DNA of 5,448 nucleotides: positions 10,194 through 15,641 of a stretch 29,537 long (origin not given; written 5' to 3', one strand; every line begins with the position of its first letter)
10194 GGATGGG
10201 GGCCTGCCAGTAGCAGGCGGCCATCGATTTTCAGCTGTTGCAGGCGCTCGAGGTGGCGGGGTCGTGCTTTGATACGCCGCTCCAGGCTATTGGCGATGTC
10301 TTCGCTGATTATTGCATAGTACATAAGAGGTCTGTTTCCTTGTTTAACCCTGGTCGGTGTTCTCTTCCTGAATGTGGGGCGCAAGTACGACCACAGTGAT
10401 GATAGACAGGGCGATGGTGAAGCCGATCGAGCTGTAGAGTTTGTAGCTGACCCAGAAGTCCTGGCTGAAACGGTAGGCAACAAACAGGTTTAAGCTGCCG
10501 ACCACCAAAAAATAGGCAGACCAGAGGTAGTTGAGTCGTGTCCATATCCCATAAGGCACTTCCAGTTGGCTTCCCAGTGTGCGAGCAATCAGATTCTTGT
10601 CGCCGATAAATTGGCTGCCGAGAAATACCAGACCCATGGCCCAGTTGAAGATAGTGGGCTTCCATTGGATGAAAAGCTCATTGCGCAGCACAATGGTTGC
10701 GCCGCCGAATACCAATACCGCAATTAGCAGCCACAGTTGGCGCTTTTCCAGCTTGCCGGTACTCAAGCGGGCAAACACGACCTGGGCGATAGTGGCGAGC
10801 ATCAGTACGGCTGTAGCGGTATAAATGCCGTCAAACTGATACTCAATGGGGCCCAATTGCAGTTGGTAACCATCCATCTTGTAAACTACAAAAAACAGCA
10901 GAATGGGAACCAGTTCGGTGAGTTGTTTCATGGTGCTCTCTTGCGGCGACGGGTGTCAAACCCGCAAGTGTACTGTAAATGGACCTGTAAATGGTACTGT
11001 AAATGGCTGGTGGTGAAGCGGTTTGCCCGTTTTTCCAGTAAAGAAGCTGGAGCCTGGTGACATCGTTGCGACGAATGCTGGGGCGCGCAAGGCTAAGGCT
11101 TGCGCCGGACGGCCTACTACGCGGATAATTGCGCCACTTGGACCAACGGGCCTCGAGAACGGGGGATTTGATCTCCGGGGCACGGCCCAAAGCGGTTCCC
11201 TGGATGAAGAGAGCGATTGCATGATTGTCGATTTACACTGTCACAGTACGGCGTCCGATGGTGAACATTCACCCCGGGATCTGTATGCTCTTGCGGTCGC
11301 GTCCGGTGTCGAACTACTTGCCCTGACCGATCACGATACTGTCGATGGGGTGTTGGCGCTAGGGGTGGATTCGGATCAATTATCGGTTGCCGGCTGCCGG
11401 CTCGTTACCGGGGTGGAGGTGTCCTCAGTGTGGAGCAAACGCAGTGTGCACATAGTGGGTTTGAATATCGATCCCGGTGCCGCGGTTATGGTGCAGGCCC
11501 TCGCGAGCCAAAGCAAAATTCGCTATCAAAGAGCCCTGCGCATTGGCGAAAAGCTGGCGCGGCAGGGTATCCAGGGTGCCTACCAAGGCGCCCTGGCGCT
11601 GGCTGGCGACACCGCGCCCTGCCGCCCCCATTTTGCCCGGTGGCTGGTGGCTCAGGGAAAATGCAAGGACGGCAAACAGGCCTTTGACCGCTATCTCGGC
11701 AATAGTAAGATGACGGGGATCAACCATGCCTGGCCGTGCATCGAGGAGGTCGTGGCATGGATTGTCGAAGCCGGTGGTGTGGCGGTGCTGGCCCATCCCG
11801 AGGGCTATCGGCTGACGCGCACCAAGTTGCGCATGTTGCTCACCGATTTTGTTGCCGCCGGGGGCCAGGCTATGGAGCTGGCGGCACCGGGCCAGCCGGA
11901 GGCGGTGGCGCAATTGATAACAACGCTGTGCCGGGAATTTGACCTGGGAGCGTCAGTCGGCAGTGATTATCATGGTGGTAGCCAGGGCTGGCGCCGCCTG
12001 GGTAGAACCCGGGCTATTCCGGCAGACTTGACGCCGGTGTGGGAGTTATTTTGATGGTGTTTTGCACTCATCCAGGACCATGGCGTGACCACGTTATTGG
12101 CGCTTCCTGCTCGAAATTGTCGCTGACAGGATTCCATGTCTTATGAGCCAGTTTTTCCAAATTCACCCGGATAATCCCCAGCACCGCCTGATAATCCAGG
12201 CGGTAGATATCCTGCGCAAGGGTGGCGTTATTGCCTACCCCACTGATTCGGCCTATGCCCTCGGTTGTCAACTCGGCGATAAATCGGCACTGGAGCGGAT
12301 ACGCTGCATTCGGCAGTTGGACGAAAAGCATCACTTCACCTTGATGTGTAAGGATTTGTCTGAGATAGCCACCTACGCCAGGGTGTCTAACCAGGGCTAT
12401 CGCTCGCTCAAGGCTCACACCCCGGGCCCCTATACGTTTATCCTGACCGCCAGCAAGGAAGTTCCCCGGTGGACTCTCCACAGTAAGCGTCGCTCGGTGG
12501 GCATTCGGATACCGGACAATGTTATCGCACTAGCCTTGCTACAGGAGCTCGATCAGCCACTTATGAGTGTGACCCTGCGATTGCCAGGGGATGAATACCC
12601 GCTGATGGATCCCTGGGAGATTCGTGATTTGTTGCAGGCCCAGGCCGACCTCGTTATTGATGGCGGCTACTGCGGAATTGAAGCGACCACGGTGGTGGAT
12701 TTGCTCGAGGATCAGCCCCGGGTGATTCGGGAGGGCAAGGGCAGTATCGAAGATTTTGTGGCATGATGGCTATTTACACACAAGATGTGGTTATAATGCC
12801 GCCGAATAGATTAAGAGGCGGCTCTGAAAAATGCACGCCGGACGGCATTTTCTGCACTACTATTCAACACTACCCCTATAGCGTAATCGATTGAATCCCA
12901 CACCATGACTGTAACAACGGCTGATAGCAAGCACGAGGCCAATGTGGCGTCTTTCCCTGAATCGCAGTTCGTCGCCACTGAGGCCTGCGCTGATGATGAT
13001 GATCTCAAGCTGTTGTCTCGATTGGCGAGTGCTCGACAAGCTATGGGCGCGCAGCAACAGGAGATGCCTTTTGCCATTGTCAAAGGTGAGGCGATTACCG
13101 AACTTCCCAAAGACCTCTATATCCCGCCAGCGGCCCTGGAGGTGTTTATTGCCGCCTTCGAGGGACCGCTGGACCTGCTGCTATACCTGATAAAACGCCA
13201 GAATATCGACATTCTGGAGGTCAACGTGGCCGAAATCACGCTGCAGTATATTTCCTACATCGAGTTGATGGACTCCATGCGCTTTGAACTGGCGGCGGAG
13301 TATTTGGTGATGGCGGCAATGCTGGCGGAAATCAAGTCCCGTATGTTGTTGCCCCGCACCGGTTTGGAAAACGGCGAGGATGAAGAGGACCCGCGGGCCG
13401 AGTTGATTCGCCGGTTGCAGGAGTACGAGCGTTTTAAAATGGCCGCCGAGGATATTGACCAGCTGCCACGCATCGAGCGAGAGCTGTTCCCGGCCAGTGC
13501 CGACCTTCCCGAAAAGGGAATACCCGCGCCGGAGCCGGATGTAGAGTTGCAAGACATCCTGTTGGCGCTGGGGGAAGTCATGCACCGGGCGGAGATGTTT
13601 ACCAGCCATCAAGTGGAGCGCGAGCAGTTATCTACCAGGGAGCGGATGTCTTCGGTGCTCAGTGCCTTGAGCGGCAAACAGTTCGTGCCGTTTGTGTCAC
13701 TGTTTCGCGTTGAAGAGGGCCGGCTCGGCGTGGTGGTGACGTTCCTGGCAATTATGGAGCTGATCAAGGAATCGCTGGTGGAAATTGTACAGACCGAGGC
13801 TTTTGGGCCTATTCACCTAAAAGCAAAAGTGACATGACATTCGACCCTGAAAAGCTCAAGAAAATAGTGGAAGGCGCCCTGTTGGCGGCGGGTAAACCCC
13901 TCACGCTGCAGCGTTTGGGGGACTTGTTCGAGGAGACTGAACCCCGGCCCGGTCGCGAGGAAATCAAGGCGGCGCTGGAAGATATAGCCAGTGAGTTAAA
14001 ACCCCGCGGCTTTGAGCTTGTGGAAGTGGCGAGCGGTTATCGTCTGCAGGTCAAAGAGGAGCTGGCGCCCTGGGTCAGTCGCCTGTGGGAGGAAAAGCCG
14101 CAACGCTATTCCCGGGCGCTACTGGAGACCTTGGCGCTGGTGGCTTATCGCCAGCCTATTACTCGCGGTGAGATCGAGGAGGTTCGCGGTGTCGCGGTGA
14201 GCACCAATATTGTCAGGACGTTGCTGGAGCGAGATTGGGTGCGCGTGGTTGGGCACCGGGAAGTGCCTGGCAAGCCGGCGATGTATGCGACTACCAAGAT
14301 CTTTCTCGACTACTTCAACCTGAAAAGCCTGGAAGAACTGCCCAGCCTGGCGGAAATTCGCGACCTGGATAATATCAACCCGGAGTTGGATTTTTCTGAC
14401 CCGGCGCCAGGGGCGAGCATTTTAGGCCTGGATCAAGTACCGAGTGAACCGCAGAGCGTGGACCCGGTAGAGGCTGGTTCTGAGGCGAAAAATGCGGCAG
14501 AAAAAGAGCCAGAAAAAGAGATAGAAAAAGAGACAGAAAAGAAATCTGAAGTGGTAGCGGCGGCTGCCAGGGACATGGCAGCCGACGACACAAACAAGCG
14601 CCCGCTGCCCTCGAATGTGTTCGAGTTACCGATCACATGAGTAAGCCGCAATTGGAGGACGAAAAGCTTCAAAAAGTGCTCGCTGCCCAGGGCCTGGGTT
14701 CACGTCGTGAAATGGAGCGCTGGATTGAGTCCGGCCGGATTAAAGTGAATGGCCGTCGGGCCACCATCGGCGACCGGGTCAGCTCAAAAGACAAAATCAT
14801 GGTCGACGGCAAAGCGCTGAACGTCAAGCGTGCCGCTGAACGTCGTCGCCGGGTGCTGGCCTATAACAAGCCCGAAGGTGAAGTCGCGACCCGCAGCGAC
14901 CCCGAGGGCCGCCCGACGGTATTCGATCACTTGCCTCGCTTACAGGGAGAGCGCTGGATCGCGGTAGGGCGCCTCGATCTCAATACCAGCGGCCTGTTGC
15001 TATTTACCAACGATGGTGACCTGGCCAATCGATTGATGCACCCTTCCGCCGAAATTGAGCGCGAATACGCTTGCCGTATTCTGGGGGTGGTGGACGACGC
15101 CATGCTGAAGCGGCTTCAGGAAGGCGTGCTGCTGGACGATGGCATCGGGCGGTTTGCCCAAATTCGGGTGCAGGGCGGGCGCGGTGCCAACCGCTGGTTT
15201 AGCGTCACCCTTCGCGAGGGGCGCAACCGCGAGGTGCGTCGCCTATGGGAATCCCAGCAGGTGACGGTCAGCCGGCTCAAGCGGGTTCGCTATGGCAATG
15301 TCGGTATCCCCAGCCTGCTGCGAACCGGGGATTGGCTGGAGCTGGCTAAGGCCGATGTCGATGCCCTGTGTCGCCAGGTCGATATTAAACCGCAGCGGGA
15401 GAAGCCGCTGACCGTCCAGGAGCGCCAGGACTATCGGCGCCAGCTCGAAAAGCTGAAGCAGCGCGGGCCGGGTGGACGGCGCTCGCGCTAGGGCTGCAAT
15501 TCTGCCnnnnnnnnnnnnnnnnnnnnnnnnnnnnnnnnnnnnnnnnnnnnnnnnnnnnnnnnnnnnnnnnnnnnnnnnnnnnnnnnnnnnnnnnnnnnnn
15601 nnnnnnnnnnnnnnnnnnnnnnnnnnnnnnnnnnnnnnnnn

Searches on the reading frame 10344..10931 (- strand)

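Call 51: search_protein_families(library=pfam, proteins=[window:10344-10931:-], max_evalue=0.0001)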
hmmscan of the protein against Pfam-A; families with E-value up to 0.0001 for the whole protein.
window:10344-10931:- (195 aa): 1 family
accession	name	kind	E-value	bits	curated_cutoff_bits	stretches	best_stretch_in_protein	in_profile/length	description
PF04279.20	IspA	-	8.1e-54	182.9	28.7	1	1-189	1-175/176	Intracellular septation protein A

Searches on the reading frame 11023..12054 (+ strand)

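Call 51: search_protein_families(library=pfam, proteins=[window:11023-12054:+], max_evalue=0.0001)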
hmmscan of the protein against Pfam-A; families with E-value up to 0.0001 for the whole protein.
window:11023-12054:+ (343 aa): 1 family
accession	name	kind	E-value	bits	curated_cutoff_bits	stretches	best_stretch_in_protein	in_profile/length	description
PF02811.25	PHP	-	9.2e-09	36.3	26.4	1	70-225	1-149/164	PHP domain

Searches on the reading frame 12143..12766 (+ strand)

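Call 51: search_protein_families(library=pfam, proteins=[window:12143-12766:+], max_evalue=0.0001)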
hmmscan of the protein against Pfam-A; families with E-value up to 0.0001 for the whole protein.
window:12143-12766:+ (207 aa): 1 family
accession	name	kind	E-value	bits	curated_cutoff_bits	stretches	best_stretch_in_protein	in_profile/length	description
PF01300.24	Sua5_yciO_yrdC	-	6.9e-48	162.9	25.1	1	23-198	2-178/178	Telomere recombination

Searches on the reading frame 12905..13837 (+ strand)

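Call 51: search_protein_families(library=pfam, proteins=[window:12905-13837:+], max_evalue=0.0001)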
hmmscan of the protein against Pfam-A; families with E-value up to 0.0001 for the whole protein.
window:12905-13837:+ (310 aa): 1 family
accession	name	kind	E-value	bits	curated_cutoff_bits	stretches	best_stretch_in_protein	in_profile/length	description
PF02616.19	SMC_ScpA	-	9.2e-33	114.6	24.6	1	95-304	1-228/232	Segregation and condensation protein ScpA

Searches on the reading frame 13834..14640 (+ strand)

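Call 51: search_protein_families(library=pfam, proteins=[window:13834-14640:+], max_evalue=0.0001)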
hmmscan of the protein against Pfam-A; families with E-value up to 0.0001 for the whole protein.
window:13834-14640:+ (268 aa): 1 family
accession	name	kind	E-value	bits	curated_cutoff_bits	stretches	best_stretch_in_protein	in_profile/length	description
PF04079.22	SMC_ScpB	-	1.3e-53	181.2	27.4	1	11-172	2-160/160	Segregation and condensation complex subunit ScpB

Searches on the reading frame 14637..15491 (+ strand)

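Call 51: search_protein_families(library=pfam, proteins=[window:14637-15491:+], max_evalue=0.0001)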
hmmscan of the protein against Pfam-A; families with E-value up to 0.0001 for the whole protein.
window:14637-15491:+ (284 aa): 2 families
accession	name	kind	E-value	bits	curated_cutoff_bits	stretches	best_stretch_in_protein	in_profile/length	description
PF00849.27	PseudoU_synth_2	-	2.9e-18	67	26.8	1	73-204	2-150/152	RNA pseudouridylate synthase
PF01479.30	S4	-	4.9e-13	49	22.8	1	10-54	2-48/48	S4 domain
